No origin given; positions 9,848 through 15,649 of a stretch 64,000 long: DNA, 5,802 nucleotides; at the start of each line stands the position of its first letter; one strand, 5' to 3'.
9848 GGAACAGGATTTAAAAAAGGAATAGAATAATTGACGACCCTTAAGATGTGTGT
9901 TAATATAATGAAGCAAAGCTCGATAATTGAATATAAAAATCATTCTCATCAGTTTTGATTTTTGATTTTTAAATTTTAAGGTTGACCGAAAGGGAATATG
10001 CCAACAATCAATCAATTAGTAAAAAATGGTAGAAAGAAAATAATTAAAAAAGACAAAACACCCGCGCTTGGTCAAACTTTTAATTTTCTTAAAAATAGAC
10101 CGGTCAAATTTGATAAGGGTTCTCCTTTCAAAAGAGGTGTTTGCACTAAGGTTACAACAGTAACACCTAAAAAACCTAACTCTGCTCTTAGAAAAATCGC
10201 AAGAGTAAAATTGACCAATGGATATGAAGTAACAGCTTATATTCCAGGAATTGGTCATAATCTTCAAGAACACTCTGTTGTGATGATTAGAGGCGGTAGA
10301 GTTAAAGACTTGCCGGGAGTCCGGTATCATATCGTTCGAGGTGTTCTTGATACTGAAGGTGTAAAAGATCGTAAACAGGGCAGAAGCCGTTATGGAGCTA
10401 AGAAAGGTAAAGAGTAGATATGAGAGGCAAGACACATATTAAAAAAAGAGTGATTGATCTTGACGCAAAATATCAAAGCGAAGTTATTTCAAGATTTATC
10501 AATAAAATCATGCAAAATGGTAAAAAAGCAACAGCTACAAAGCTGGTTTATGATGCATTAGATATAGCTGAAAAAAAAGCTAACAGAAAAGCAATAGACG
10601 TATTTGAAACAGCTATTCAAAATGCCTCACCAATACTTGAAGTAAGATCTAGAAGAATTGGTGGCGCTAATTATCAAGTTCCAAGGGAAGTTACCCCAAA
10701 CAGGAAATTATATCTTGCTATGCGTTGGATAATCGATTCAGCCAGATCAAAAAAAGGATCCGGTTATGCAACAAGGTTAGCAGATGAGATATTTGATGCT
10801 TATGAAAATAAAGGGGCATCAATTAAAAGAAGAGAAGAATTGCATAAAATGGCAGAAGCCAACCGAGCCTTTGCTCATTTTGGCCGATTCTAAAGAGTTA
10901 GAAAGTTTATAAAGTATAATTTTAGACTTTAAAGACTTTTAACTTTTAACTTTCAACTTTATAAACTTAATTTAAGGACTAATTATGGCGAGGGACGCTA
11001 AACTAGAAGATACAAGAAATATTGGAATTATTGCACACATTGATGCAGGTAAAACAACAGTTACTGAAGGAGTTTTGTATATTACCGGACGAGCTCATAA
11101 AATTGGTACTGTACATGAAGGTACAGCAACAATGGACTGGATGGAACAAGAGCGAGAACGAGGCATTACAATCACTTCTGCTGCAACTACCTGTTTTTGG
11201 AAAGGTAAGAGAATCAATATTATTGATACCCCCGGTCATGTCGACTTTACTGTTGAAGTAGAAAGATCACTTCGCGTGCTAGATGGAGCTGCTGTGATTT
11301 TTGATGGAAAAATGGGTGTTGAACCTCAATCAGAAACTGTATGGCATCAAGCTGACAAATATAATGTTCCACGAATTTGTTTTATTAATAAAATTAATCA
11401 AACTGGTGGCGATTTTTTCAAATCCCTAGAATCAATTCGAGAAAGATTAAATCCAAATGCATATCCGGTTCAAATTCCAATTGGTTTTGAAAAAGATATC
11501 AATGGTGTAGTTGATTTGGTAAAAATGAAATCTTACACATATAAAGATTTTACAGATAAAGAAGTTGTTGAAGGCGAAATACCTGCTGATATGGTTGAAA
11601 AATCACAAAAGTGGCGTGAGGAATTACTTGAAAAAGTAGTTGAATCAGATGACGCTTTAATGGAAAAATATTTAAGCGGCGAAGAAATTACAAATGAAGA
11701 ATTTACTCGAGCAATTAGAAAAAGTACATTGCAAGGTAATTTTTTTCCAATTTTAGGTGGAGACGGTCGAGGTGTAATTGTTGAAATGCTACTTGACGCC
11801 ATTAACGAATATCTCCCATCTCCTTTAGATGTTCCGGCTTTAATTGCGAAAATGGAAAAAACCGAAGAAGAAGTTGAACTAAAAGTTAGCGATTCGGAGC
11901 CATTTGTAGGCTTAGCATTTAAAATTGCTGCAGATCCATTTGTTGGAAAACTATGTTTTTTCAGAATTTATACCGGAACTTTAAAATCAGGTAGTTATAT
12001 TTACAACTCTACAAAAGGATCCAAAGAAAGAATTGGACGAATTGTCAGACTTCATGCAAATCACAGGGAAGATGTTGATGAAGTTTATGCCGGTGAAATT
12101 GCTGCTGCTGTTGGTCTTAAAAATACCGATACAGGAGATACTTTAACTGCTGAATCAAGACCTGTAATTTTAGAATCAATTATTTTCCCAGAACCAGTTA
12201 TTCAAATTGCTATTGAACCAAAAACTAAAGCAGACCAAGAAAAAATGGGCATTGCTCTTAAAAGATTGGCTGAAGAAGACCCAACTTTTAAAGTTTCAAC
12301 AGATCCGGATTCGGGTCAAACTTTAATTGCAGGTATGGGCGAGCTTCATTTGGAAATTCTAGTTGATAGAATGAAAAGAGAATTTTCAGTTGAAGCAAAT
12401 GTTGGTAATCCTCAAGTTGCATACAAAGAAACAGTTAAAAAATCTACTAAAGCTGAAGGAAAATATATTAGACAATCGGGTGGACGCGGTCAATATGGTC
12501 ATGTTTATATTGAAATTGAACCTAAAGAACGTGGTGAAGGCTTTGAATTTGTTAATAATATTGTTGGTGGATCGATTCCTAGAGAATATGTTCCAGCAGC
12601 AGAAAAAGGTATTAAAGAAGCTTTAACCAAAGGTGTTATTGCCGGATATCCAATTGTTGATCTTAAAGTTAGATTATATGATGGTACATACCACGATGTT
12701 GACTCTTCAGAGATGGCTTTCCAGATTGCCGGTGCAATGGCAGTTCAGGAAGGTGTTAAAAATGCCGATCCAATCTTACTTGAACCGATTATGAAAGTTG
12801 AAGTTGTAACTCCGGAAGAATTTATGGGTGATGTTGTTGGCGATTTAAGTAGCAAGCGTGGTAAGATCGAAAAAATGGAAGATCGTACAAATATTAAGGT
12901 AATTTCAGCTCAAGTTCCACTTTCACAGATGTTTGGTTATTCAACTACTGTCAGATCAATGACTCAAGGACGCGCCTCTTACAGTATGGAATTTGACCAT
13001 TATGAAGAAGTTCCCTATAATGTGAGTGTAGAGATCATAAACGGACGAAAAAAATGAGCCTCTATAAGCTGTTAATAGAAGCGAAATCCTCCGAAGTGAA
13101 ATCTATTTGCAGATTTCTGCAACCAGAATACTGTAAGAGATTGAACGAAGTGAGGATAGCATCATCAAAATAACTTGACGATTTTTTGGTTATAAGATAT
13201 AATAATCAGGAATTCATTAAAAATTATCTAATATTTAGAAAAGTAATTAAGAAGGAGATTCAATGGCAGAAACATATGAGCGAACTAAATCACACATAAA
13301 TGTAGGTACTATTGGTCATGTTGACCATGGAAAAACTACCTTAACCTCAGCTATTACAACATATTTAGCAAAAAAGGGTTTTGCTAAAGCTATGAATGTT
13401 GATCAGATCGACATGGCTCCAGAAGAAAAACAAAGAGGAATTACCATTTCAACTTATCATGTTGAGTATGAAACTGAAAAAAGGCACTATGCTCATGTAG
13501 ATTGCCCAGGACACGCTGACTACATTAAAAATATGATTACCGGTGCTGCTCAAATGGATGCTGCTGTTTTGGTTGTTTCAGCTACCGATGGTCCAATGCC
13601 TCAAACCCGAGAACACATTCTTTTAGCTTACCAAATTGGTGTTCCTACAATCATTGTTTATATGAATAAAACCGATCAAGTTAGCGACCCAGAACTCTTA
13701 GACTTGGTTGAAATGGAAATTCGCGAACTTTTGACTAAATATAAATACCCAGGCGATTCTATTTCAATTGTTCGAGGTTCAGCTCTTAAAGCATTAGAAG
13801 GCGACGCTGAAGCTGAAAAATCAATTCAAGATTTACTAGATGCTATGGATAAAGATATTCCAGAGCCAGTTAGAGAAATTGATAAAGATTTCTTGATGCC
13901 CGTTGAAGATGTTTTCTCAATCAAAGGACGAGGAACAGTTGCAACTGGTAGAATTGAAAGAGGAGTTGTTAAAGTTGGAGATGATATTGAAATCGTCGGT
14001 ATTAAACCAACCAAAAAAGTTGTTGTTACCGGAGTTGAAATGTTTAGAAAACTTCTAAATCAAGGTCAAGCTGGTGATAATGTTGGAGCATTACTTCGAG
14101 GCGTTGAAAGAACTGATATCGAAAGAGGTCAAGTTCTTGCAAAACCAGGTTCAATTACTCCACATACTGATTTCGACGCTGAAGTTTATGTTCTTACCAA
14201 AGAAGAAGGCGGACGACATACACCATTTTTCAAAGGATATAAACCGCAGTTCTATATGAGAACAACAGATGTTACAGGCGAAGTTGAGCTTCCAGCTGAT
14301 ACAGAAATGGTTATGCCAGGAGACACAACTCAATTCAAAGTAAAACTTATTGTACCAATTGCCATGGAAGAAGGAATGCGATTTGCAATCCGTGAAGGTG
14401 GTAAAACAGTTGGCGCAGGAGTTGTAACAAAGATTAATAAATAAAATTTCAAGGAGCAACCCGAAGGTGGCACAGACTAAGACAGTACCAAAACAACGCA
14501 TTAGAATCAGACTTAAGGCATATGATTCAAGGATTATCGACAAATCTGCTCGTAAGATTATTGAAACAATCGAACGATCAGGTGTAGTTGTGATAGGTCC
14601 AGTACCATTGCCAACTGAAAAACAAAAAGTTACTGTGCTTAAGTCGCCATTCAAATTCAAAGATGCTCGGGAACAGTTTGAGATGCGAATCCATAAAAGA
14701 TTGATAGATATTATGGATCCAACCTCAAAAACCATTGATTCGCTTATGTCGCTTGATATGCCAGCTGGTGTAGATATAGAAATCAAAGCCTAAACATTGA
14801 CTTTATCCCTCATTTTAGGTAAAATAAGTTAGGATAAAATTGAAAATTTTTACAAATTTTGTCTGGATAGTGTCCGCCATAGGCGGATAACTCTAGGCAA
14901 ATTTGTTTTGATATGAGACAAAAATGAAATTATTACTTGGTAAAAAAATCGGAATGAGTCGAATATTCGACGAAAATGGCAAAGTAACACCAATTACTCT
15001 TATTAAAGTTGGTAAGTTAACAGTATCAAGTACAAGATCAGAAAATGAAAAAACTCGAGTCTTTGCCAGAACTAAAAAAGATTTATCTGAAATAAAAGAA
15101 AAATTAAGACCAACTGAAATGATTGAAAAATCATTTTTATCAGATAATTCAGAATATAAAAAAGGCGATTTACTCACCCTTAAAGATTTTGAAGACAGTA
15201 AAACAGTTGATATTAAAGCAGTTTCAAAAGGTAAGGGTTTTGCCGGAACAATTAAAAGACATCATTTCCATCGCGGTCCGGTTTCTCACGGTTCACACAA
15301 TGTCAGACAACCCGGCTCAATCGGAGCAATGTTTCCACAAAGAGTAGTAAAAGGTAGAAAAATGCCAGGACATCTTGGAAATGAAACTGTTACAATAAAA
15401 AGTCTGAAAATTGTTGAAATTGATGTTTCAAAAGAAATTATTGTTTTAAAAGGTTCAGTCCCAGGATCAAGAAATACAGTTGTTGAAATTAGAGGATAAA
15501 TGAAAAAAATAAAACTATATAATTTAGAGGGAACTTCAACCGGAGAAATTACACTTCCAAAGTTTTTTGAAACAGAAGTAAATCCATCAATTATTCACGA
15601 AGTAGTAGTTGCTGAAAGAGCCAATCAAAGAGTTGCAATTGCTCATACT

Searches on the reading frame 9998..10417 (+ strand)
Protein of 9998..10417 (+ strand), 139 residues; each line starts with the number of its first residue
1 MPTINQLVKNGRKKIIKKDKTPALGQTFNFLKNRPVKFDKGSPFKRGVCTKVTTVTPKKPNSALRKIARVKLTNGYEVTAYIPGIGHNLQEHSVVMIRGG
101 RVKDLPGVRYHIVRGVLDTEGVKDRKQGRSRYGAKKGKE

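Call 18: search_protein_families(library=pfam, proteins=[window:9998-10417:+])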
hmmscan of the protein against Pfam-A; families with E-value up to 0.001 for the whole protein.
window:9998-10417:+ (139 aa): 1 family
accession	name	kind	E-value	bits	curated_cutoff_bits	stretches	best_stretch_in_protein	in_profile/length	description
PF00164.32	Ribosom_S12_S23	-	3.9e-38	130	22.3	1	40-137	9-108/110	Ribosomal protein S12/S23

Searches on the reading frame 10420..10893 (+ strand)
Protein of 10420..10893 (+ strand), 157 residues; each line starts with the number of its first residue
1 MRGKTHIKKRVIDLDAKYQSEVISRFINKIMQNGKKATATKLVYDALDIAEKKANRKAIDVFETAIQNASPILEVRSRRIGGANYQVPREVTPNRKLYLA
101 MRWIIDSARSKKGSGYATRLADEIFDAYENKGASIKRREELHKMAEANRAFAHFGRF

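Call 18: search_protein_families(library=pfam, proteins=[window:10420-10893:+])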
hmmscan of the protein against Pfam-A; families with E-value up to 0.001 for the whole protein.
window:10420-10893:+ (157 aa): 1 family
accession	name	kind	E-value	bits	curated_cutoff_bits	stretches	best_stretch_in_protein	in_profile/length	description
PF00177.27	Ribosomal_S7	-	9.3e-57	191.2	24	1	4-149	3-148/148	Ribosomal protein S7p/S5e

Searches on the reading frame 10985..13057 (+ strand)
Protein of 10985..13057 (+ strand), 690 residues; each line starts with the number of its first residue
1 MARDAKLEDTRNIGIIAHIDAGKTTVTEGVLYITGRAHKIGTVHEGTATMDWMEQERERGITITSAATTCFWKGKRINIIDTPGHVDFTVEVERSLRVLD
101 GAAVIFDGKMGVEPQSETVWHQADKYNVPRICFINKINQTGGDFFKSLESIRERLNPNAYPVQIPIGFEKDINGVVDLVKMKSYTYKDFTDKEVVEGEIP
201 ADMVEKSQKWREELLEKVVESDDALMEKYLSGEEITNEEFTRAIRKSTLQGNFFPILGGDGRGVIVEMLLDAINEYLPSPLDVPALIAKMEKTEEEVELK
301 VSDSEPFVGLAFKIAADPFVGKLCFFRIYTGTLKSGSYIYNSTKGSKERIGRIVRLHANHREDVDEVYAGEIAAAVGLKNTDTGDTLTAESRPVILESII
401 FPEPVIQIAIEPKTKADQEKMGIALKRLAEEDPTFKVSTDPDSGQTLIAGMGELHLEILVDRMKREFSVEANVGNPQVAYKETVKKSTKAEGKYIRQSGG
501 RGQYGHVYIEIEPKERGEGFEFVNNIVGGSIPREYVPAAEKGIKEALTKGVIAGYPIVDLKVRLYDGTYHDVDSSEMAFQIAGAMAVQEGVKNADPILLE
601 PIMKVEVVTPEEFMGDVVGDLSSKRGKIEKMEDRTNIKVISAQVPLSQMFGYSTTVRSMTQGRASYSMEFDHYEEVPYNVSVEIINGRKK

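Call 18: search_protein_families(library=pfam, proteins=[window:10985-13057:+])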
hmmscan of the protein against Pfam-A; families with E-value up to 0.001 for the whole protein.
window:10985-13057:+ (690 aa): 7 families
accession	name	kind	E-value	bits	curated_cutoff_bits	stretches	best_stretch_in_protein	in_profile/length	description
PF00009.33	GTP_EFTU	-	5.4e-55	186.3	26.5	1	9-279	2-188/188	Elongation factor Tu GTP binding domain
PF03764.24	EFG_IV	-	7.9e-47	158.4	24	1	476-594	1-120/121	Elongation factor G, domain IV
PF14492.12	EFG_III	-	1.7e-33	114.9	27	1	401-474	1-74/75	Elongation Factor G, domain III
PF00679.30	EFG_C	-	7.4e-32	109.7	27.9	1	598-679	2-84/89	Elongation factor G C-terminus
PF22042.2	EF-G_D2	-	1.8e-17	63.6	27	1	306-389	1-83/84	Elongation factor G domain 2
PF03144.31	GTP_EFTU_D2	-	4e-17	62.9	30.3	1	321-388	1-73/73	Elongation factor Tu domain 2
PF16658.11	RF3_C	-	3.9e-06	27.1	40.1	1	410-489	15-94/132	Class II release factor RF3, C-terminal domain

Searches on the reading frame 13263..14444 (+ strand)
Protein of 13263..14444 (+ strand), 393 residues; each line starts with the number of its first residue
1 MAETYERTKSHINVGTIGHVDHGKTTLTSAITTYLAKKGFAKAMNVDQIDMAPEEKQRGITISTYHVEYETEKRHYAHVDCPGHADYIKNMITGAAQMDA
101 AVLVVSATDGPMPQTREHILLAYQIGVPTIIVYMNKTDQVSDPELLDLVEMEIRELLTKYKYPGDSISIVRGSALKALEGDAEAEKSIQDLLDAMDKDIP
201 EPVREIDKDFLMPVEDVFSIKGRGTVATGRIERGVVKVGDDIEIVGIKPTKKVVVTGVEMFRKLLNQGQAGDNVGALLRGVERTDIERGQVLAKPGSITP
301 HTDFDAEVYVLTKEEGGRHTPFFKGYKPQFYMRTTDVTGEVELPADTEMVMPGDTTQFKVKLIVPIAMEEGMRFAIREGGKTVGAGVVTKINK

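Call 18: search_protein_families(library=pfam, proteins=[window:13263-14444:+])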
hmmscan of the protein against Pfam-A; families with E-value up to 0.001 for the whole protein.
window:13263-14444:+ (393 aa): 4 families
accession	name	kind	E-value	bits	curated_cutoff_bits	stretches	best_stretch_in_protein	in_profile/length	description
PF00009.33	GTP_EFTU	-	7.1e-61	205.5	26.5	1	9-200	1-187/188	Elongation factor Tu GTP binding domain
PF03143.23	GTP_EFTU_D3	-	2.3e-38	131.2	27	1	297-391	1-105/106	Elongation factor Tu C-terminal domain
PF03144.31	GTP_EFTU_D2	-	8.8e-20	71.4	30.3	1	224-293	1-73/73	Elongation factor Tu domain 2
PF01926.29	MMR_HSR1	-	9.6e-05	22.9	21.9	1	14-132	2-110/113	50S ribosome-binding GTPase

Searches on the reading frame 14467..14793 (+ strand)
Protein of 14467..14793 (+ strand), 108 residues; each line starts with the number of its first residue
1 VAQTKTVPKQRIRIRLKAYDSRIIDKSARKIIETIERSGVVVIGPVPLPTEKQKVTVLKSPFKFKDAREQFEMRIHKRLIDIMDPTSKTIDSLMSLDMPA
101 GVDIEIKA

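Call 18: search_protein_families(library=pfam, proteins=[window:14467-14793:+])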
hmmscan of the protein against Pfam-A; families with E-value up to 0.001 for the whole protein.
window:14467-14793:+ (108 aa): 1 family
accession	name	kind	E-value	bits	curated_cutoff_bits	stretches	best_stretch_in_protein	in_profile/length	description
PF00338.27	Ribosomal_S10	-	1.2e-35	122.1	21.2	1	13-107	1-98/98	Ribosomal protein S10p/S20e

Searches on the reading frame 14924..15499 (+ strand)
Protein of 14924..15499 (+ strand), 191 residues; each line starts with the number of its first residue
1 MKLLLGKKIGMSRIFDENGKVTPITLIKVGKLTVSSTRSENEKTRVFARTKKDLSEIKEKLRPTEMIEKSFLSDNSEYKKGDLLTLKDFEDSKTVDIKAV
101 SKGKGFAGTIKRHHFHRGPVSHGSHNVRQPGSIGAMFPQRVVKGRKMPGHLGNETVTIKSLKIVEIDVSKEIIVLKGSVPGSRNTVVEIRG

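Call 18: search_protein_families(library=pfam, proteins=[window:14924-15499:+])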
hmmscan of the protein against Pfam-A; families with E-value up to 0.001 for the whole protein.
window:14924-15499:+ (191 aa): 1 family
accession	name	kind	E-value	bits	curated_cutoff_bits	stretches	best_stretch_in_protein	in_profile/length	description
PF00297.29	Ribosomal_L3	-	4.7e-18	65.8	22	1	37-168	164-290/369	Ribosomal protein L3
